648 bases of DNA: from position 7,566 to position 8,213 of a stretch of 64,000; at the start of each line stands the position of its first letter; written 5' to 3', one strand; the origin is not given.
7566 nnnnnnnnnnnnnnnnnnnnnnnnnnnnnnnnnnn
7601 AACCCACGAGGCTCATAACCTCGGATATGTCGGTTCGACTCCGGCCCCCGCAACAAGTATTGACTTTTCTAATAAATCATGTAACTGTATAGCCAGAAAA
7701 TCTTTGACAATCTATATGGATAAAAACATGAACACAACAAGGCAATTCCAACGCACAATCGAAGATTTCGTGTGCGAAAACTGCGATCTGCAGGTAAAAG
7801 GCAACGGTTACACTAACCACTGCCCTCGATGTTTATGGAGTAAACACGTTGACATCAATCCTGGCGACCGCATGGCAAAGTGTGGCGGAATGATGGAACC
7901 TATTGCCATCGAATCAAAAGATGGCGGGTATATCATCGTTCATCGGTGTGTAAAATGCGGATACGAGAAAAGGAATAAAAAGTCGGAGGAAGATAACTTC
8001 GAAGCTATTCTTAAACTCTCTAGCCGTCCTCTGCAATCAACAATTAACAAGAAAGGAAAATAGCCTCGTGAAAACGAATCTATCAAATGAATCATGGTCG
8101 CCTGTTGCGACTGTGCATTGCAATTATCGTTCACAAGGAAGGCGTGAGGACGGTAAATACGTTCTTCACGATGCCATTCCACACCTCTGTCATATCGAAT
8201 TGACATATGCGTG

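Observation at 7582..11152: Tandem radical-SAM/SPASM enzyme pair with an RNHCP zinc-ribbon protein and a trailing 51-aa Cys-containing peptide, a candidate peptide or protein maturation cassette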

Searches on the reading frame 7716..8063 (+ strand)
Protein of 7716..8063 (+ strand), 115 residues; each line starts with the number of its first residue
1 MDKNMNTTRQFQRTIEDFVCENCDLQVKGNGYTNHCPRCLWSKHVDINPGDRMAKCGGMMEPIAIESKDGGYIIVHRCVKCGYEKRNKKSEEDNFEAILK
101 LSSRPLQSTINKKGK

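Call 4: search_protein_families(library=pfam, proteins=[window:7716-8063:+], max_evalue=0.01)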
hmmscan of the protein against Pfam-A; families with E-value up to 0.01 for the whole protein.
window:7716-8063:+ (115 aa): 2 families
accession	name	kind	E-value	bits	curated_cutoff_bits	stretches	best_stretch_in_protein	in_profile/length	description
PF12647.12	RNHCP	-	1.4e-30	105.5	24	1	16-98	2-89/90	RNHCP domain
PF08209.17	Sgf11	-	2.7e-06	27.3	26.4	1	16-40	3-27/33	Sgf11 (transcriptional regulation protein)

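Call 5: search_protein_families(library=ncbifam, proteins=[window:7716-8063:+], max_evalue=0.01)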
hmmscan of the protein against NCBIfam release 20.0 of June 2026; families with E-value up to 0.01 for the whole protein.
window:7716-8063:+ (115 aa): 2 families
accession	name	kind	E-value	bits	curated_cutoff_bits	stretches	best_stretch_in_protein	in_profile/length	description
TIGR01384.1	TFS_arch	equivalog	0.0012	19.5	64.75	1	54-92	4-33/101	transcription factor S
NF047723.1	TransFacS4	equivalog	0.0067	16.9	120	0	26-56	53-83/90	transcription factor S4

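Call 23: find_homologous_proteins(query=window:7716-8063:+)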
Query window:7716-8063:+ (115 aa): 3968 proteins with E <= 0.001 among 3971 candidates; the best 120 are listed.
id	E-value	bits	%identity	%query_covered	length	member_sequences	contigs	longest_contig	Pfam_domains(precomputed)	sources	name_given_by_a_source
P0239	1.1e-74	266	100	100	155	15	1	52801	PF08209.18,PF12647.13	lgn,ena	-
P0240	4.0e-56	206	77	93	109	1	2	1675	PF08209.18,PF12647.13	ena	-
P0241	8.1e-55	202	78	90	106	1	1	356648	PF08209.18,PF12647.13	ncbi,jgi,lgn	ncbi:MAG: RNHCP domain-containing protein [Candidatus Paceibacterota bacterium]|jgi:hypothetical pro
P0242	4.8e-53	196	78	88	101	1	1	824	PF08209.18,PF12647.13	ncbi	-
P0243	1.5e-50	188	73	84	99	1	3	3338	PF12647.13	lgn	-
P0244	4.9e-49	183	73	89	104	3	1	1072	PF08209.18,PF12647.13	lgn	-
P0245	6.3e-48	179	72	86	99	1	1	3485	PF12647.13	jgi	jgi:hypothetical protein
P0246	8.9e-48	179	74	83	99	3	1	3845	PF08209.18,PF12647.13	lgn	-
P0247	9.8e-48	179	70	86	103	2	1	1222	PF08209.18,PF12647.13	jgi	jgi:rubrerythrin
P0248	2.0e-47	178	71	84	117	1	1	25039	PF12647.13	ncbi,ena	-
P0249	6.4e-47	176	69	88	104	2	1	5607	PF12647.13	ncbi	-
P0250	8.9e-47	176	69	87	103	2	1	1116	PF12647.13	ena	-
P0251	1.2e-46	175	72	83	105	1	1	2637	PF12647.13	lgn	-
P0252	3.1e-46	174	72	90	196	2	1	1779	PF12647.13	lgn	-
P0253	4.3e-46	174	71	86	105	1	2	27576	PF12647.13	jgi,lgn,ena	-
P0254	1.0e-45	172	71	83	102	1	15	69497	PF08209.18,PF12647.13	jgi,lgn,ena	jgi:hypothetical protein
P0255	2.4e-45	171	65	90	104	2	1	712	PF12647.13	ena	-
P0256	3.2e-45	171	68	88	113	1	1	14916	PF12647.13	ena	-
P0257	3.6e-45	171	71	83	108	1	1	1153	PF08209.18,PF12647.13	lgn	-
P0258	4.4e-45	170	61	95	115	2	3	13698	PF08209.18,PF12647.13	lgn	-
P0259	5.1e-45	170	76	82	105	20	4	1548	PF12647.13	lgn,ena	-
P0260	6.8e-45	170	73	83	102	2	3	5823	PF08209.18,PF12647.13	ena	-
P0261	8.2e-45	169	66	87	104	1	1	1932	PF12647.13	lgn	-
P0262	8.2e-45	169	74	83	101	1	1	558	PF12647.13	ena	-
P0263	1.3e-44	169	68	87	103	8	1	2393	PF12647.13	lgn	-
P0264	1.7e-44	168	70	85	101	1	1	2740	PF12647.13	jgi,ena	-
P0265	2.0e-44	168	64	87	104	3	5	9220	PF12647.13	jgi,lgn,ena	-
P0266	2.0e-44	168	71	83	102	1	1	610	PF08209.18,PF12647.13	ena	-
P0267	2.5e-44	168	70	86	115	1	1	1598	PF12647.13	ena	-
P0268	3.3e-44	167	68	83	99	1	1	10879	PF08209.18,PF12647.13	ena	-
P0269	3.9e-44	167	68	87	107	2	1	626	PF12647.13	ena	-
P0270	3.9e-44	167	68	84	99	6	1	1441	PF08209.18,PF12647.13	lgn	-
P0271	5.4e-44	167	66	88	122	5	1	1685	PF12647.13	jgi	-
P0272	5.4e-44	167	67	87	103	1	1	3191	PF08209.18,PF12647.13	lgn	-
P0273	6.0e-44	167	68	85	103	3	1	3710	PF12647.13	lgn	-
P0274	6.4e-44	166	67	83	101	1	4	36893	PF12647.13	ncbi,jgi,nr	ncbi:MAG: RNHCP domain-containing protein [Parcubacteria group bacterium]|jgi:ribosomal protein L37A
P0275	7.6e-44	166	62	92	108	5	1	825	PF12647.13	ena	-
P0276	8.1e-44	166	67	85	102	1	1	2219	PF12647.13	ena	-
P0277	8.3e-44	166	65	88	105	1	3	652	PF12647.13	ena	-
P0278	9.1e-44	166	63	91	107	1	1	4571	PF08209.18,PF12647.13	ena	-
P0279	9.2e-44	166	63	87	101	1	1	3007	PF08209.18,PF12647.13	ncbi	-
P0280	9.8e-44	166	64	89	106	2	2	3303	PF12647.13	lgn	-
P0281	1.0e-43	166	67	87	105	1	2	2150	PF12647.13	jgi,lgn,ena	-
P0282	1.1e-43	166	65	90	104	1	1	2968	PF12647.13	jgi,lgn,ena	-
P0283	1.1e-43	166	67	87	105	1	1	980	PF12647.13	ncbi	-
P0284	1.2e-43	166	65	89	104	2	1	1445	PF12647.13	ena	-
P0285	1.5e-43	165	70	82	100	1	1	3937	PF12647.13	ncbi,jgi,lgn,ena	-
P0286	1.7e-43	165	65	87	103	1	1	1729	PF12647.13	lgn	-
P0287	1.8e-43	165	68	83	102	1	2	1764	PF08209.18,PF12647.13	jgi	jgi:RNHCP domain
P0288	2.2e-43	165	66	89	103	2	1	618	PF12647.13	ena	-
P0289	2.5e-43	165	65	88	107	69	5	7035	PF12647.13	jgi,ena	-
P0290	2.6e-43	165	70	82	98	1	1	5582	PF08209.18,PF12647.13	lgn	-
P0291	2.6e-43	165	69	83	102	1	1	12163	PF12647.13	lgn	-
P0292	2.7e-43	164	65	86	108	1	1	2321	PF12647.13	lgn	-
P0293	3.4e-43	164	67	83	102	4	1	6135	PF12647.13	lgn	-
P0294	3.7e-43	164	62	90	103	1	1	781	PF12647.13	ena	-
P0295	3.7e-43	164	70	83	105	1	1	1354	PF12647.13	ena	-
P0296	3.8e-43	164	65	87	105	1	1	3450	PF12647.13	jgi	jgi:hypothetical protein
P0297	4.7e-43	164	67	83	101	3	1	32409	PF08209.18,PF12647.13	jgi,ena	-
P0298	5.1e-43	164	69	89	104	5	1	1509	PF08209.18,PF12647.13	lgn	-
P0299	5.3e-43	164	67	86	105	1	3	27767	PF12647.13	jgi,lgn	jgi:hypothetical protein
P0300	5.8e-43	163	68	83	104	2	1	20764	PF12647.13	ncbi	-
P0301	6.0e-43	163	66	83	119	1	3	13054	PF12647.13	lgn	-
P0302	7.0e-43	163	59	91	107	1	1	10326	PF12647.13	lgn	-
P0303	8.3e-43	163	66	85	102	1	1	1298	PF12647.13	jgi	jgi:rubrerythrin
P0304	8.7e-43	163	63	88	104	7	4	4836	PF12647.13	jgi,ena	-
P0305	8.8e-43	163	64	87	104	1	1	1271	PF12647.13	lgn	-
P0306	9.6e-43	163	67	82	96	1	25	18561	PF12647.13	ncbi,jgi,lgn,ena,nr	ncbi:MAG: hypothetical protein UV40_C0004G0012 [Parcubacteria group bacterium GW2011_GWA1_42_7]|nr:M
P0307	9.7e-43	163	66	83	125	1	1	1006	PF12647.13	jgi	jgi:hypothetical protein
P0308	9.8e-43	163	68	84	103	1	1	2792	PF12647.13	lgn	-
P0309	1.0e-42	163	67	86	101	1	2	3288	PF12647.13,PF23455.2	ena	-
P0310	1.0e-42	163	69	83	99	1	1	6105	PF12647.13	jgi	jgi:rubrerythrin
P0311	1.0e-42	163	65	85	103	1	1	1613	PF12647.13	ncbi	-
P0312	1.3e-42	162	64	88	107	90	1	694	PF12647.13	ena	-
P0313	1.3e-42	162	63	87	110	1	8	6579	PF12647.13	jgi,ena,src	-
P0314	1.3e-42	162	63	92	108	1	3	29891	PF12647.13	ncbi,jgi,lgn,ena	-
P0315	1.4e-42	162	64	84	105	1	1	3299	PF12647.13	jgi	jgi:Zn finger protein HypA/HybF involved in hydrogenase expression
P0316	1.5e-42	162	71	81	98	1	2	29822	PF12647.13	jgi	jgi:rubrerythrin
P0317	1.6e-42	162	68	83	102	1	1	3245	PF12647.13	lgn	-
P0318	1.8e-42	162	65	87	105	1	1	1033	PF12647.13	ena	-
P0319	2.3e-42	161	62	90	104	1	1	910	PF12647.13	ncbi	-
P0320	2.3e-42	161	63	93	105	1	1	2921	PF12647.13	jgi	jgi:predicted Zn-ribbon and HTH transcriptional regulator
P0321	3.1e-42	161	66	88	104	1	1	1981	PF08209.18,PF12647.13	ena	-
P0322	3.2e-42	161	61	87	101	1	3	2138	PF12647.13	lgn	-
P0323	3.4e-42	161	69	83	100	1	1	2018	PF21349.3,PF12647.13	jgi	-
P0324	3.5e-42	161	66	84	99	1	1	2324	PF08209.18,PF12647.13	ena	-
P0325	3.6e-42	161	63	88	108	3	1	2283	PF12647.13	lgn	-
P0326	3.8e-42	161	63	92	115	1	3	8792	PF12647.13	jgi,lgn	-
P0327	3.8e-42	161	67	83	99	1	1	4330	PF08209.18,PF12647.13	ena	-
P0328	4.2e-42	161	63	90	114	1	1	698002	PF12647.13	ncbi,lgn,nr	ncbi:MAG: RNHCP domain-containing protein [Patescibacteria group bacterium]|nr:RNHCP domain-containi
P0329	4.4e-42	161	64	87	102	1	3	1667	PF12647.13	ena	-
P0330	5.0e-42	160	65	86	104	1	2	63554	PF12647.13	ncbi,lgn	-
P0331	5.1e-42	160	67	83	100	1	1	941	PF12647.13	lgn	-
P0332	5.7e-42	160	64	88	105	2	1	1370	PF12647.13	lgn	-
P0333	6.0e-42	160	66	84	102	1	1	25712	PF12647.13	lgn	-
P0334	6.0e-42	160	66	89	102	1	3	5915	PF12647.13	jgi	-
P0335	6.0e-42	160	59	95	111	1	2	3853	PF08209.18,PF12647.13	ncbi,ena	-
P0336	6.4e-42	160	64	87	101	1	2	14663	PF12647.13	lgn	-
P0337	6.6e-42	160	63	85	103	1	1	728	PF12647.13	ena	-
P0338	6.8e-42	160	65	85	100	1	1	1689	PF12647.13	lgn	-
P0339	6.9e-42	160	65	86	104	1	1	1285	PF12647.13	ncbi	-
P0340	6.9e-42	160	65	86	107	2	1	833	PF08209.18,PF12647.13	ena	-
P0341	7.0e-42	160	61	93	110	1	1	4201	PF12647.13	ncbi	-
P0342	7.3e-42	160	67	83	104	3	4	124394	PF12647.13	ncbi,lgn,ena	-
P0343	7.4e-42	160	69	87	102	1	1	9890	PF12647.13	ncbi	-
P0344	8.0e-42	160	67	86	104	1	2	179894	PF12647.13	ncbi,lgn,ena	-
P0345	8.0e-42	160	67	85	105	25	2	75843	PF12647.13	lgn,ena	-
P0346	8.3e-42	160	63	93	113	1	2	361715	PF12647.13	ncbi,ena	-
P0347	8.9e-42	160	68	83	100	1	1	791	PF12647.13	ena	-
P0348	9.2e-42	160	67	83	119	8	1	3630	PF12647.13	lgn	-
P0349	9.4e-42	159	65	83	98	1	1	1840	PF12647.13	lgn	-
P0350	9.5e-42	159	66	84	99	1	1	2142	PF12647.13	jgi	jgi:rubrerythrin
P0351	9.5e-42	159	66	83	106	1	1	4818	PF12647.13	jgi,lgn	-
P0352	9.7e-42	159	65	86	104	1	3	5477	PF12647.13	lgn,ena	-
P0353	9.9e-42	159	59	92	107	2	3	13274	PF12647.13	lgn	-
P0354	1.0e-41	159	67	87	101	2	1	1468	PF12647.13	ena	-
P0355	1.1e-41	159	65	90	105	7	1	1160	PF12647.13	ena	-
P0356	1.2e-41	159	65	87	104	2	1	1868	PF12647.13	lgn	-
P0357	1.2e-41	159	69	83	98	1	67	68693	PF12647.13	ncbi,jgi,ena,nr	ncbi:RNHCP domain-containing protein [bacterium]|jgi:hypothetical protein|nr:RNHCP domain-containing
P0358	1.2e-41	159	62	88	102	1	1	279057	PF08209.18,PF12647.13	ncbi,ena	-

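Call 24: find_encoding_contigs(protein=P0241, flank=5000, max_places=2)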
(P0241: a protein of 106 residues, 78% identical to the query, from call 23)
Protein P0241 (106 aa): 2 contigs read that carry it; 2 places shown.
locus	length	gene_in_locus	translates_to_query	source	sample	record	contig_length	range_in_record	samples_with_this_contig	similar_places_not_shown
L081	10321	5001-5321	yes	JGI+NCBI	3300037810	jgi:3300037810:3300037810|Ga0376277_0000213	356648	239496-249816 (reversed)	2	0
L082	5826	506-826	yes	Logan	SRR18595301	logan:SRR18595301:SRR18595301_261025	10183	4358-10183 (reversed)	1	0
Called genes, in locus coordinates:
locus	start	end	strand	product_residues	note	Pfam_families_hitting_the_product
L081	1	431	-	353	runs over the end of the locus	PF09587:PGA_cap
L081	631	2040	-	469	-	PF03060:NMO (faint)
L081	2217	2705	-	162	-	-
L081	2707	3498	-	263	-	PF01209:Ubie_methyltran (weak), PF02353:CMAS (weak), PF13489:Methyltransf_23 (weak), PF05175:MTS (faint), PF13847:Methyltransf_31, PF08241:Methyltransf_11, PF08242:Methyltransf_12 (weak), PF13649:Methyltransf_25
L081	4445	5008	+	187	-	PF13310:Virulence_RhuM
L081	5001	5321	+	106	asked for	PF08209:Sgf11 (weak), PF12647:RNHCP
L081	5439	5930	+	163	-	PF00565:SNase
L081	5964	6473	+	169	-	PF07963:N_methyl (weak)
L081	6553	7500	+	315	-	PF00768:Peptidase_S11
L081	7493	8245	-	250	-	PF08282:Hydrolase_3, PF03332:PMM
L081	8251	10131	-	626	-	PF04041:Glyco_hydro_130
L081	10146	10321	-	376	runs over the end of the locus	PF04041:Glyco_hydro_130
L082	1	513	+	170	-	?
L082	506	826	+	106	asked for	PF08209:Sgf11 (weak), PF12647:RNHCP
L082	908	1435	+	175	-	PF00565:SNase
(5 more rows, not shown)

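Call 25: find_encoding_contigs(protein=P0328, flank=5000, max_places=2)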
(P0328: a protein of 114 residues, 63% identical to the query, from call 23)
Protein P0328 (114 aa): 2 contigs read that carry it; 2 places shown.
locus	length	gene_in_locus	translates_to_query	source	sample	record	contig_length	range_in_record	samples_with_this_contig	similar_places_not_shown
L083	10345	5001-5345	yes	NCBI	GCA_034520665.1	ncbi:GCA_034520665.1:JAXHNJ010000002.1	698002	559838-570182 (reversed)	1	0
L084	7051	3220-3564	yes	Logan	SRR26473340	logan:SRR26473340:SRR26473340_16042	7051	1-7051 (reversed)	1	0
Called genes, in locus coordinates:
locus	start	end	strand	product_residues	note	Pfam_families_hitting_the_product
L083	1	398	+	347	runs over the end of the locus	PF00437:T2SSE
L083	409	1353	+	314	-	PF00027:cNMP_binding, PF13185:GAF_2 (weak)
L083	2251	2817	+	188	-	PF07695:7TMR-DISM_7TM (weak)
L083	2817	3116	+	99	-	PF09650:PHA_gran_rgn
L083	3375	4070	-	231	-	PF08843:AbiEii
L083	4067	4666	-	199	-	-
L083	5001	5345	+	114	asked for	PF12647:RNHCP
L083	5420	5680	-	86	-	-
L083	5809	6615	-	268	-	PF00075:RNase_H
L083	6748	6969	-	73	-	-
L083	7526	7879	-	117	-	-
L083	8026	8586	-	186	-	-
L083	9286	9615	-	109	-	PF00216:Bac_DNA_binding, PF18291:HU-HIG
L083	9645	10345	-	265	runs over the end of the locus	PF00149:Metallophos, PF13277:YmdB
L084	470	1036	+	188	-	PF07695:7TMR-DISM_7TM (weak)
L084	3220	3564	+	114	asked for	PF12647:RNHCP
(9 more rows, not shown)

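Call 26: find_encoding_contigs(protein=P0357, flank=5000, max_places=3)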
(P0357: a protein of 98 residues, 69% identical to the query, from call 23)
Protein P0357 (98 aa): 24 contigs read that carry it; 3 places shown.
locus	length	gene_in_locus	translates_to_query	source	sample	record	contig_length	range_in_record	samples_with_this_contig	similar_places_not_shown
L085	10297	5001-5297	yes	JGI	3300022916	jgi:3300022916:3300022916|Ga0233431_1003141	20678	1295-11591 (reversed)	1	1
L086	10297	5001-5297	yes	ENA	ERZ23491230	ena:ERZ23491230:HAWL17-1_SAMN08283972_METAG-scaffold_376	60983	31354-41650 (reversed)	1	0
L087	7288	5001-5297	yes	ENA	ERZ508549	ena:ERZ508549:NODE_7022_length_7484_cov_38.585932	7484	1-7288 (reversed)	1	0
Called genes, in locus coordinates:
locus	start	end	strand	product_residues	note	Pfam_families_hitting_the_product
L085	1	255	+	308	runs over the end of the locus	PF00753:Lactamase_B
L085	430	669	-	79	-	PF00830:Ribosomal_L28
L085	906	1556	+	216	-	PF02163:Peptidase_M50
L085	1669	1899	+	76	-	-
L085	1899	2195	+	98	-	PF05016:ParE_toxin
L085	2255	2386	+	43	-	-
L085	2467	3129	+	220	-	-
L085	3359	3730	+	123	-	-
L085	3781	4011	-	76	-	-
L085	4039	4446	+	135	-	PF00164:Ribosom_S12_S23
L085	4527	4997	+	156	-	PF00177:Ribosomal_S7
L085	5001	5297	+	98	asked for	PF12647:RNHCP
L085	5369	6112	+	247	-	PF13884:Peptidase_S74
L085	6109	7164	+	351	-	-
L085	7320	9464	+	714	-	PF00009:GTP_EFTU, PF03144:GTP_EFTU_D2, PF22042:EF-G_D2, PF14492:EFG_III, PF16658:RF3_C, PF03764:EFG_IV, PF00679:EFG_C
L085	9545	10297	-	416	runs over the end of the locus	PF03600:CitMHS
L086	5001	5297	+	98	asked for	PF12647:RNHCP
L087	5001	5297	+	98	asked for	PF12647:RNHCP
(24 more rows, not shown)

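Call 71: search_protein_families(library=padloc, proteins=[window:7716-8063:+], max_evalue=0.01)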
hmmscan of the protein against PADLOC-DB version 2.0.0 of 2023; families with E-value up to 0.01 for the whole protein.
window:7716-8063:+ (115 aa): 0 families
